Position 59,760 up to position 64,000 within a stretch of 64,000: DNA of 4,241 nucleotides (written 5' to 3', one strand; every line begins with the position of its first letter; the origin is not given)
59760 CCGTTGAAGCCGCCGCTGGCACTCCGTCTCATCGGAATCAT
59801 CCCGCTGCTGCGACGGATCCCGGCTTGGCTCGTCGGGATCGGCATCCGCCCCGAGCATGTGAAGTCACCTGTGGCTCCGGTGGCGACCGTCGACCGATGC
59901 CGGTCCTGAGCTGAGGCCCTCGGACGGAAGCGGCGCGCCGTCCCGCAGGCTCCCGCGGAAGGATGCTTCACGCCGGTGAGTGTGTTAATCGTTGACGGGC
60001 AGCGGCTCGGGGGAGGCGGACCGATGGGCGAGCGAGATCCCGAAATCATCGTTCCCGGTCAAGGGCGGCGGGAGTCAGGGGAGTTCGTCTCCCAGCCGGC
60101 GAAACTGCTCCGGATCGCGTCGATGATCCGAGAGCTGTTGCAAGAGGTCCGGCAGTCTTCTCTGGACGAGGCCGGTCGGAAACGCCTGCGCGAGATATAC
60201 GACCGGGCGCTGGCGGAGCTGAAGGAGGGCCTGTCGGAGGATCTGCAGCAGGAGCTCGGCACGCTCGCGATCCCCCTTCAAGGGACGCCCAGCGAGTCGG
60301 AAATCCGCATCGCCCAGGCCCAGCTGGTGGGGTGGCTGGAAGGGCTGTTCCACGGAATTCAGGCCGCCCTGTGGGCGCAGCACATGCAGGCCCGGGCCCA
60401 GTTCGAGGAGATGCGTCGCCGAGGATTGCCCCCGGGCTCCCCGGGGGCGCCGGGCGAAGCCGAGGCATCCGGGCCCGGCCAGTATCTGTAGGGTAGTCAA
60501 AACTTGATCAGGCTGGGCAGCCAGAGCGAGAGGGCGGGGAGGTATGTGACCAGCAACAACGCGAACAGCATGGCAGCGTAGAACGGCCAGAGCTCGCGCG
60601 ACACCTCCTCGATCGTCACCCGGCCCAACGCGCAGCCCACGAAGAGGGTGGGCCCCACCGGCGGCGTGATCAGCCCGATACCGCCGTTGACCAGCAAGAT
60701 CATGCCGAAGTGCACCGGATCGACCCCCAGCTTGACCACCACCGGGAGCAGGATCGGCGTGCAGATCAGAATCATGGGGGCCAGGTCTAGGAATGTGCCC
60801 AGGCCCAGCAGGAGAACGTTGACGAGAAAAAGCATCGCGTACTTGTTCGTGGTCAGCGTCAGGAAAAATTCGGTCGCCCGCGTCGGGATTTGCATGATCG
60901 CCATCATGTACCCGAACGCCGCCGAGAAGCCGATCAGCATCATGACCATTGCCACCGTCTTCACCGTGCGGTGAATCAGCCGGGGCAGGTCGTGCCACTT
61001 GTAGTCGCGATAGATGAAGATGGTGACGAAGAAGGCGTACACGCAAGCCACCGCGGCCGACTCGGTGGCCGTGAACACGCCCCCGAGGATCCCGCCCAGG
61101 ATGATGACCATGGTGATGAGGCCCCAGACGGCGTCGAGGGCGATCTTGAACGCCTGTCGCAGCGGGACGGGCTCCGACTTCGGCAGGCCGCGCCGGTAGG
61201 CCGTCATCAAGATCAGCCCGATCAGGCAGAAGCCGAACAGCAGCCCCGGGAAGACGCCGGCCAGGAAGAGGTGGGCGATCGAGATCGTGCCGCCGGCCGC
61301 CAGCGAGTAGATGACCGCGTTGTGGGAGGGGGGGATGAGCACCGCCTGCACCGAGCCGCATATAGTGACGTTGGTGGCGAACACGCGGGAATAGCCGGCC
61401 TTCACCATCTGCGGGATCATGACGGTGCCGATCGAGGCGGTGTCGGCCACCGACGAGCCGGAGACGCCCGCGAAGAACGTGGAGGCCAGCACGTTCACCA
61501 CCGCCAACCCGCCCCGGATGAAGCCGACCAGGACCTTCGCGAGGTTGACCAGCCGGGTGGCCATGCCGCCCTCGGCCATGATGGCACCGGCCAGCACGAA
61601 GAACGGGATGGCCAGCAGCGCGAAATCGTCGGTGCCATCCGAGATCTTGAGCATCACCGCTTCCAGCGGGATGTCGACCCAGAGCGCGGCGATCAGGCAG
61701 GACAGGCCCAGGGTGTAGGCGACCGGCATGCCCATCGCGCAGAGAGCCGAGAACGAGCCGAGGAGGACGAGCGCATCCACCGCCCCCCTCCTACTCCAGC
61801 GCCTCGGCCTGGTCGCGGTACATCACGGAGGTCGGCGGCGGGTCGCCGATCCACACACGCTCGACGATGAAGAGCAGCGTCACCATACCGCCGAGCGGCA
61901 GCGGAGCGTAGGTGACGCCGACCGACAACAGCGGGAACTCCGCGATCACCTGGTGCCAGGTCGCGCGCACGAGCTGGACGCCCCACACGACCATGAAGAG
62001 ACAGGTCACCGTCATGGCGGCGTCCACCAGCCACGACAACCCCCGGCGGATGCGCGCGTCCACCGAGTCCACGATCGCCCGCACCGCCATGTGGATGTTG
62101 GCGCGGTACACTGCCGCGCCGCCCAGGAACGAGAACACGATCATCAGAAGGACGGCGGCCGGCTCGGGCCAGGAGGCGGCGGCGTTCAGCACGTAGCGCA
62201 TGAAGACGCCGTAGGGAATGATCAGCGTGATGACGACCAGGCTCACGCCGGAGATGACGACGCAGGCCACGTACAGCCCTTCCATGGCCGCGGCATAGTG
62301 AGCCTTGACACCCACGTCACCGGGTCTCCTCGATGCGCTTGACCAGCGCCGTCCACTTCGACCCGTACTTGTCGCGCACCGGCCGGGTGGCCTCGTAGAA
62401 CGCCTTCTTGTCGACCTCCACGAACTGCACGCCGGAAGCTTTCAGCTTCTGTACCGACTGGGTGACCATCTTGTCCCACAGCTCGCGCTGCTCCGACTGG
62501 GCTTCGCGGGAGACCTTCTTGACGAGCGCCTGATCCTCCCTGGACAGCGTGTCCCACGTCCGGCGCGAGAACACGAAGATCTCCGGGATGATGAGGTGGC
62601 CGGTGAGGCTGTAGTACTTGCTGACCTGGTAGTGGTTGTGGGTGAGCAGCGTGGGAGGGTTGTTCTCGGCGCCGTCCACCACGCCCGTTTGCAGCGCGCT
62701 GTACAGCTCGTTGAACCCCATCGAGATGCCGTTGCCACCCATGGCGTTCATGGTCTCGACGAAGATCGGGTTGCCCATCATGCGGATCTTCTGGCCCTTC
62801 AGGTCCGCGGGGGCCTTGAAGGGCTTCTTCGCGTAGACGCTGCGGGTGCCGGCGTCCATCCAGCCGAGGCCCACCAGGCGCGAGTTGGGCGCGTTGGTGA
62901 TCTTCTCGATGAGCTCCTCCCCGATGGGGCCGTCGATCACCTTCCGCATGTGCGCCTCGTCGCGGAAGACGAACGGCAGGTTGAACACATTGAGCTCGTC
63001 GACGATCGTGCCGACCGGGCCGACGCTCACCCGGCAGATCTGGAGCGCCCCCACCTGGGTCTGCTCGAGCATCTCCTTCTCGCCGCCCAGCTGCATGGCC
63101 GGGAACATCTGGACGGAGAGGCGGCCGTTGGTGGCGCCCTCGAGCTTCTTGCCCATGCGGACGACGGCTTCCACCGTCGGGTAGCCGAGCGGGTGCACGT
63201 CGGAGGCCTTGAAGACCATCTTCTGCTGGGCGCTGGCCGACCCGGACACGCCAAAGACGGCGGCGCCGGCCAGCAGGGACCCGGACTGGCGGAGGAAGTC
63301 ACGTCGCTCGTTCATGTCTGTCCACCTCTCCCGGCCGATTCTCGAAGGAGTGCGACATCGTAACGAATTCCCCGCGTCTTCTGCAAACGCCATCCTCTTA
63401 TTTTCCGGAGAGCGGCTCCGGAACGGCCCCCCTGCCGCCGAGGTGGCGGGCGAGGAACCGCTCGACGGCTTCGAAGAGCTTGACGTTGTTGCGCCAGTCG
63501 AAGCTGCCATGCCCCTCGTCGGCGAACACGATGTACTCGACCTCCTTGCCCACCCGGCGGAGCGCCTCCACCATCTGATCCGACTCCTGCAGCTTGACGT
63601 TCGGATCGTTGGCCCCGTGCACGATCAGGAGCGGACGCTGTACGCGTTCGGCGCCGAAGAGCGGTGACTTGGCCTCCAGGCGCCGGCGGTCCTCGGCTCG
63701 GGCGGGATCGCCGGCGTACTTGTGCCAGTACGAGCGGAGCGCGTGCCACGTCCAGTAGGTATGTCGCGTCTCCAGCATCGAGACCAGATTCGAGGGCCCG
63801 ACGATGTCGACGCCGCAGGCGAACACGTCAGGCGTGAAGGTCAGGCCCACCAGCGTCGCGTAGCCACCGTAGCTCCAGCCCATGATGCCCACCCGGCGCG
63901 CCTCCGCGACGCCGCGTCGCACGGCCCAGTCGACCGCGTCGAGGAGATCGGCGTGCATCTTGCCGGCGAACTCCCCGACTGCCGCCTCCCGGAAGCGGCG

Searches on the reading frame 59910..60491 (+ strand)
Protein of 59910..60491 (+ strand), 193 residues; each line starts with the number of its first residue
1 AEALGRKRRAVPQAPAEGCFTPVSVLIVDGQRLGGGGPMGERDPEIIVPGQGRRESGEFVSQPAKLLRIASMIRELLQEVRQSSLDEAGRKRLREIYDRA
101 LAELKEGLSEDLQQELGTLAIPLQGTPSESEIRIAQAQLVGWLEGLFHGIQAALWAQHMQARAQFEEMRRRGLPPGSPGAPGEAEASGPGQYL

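Call 28: search_protein_families(library=pfam, proteins=[window:59910-60491:+], max_evalue=0.00001)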
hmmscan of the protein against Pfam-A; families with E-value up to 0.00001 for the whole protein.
window:59910-60491:+ (193 aa): 1 family
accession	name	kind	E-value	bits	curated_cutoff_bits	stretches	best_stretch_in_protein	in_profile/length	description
PF10759.14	BPA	-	6.8e-54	182.2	29.5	1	53-181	12-141/161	Bacterial proteasome activator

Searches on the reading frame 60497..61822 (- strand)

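Call 28: search_protein_families(library=pfam, proteins=[window:60497-61822:-], max_evalue=0.00001)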
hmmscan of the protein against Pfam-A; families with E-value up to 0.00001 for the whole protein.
window:60497-61822:- (441 aa): 1 family
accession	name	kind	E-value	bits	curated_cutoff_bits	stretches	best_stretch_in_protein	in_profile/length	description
PF06808.19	DctM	-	5.5e-111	371.8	23.8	1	21-431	1-413/413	Tripartite ATP-independent periplasmic transporter, DctM component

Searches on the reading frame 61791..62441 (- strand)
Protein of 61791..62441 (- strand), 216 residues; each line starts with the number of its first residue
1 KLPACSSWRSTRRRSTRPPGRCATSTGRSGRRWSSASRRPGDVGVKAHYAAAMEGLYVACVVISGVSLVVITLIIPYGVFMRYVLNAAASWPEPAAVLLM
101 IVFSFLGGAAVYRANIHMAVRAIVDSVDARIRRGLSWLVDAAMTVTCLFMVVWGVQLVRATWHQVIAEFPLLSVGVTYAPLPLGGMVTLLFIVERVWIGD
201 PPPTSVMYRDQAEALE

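Call 28: search_protein_families(library=pfam, proteins=[window:61791-62441:-], max_evalue=0.00001)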
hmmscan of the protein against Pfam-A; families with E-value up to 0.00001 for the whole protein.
window:61791-62441:- (216 aa): 1 family
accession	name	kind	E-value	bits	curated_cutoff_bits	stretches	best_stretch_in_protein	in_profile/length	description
PF04290.18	DctQ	-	2.9e-21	76.2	28.3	1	71-197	1-127/132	Tripartite ATP-independent periplasmic transporters, DctQ component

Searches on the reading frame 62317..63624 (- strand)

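Call 28: search_protein_families(library=pfam, proteins=[window:62317-63624:-], max_evalue=0.00001)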
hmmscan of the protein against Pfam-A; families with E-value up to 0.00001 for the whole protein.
window:62317-63624:- (435 aa): 1 family
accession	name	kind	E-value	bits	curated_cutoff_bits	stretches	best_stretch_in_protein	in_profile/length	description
PF03480.18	DctP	-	7.5e-77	258.9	23.4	1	141-420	2-283/286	Bacterial extracellular solute-binding protein, family 7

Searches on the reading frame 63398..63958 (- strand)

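Call 28: search_protein_families(library=pfam, proteins=[window:63398-63958:-], max_evalue=0.00001)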
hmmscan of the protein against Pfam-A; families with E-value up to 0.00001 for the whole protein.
window:63398-63958:- (186 aa): 6 families
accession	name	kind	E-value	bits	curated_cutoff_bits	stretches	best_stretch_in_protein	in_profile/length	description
PF00326.27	Peptidase_S9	-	5.8e-34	117.9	22.6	1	3-175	46-212/213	Prolyl oligopeptidase family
PF02129.25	Peptidase_S15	-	2.7e-09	37.6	23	0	3-73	78-146/262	X-Pro dipeptidyl-peptidase (S15 family)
PF07859.19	Abhydrolase_3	-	1.6e-08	35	25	1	3-152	50-208/210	alpha/beta hydrolase fold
PF20434.5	BD-FAE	-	5.9e-08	32.9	26.8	1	22-133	90-215/215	BD-FAE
PF01738.24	DLH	-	1.9e-07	31.3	21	0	96-158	132-194/217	Dienelactone hydrolase family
PF00561.26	Abhydrolase_1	-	9.3e-06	25.9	25.8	0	68-155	185-243/245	alpha/beta hydrolase fold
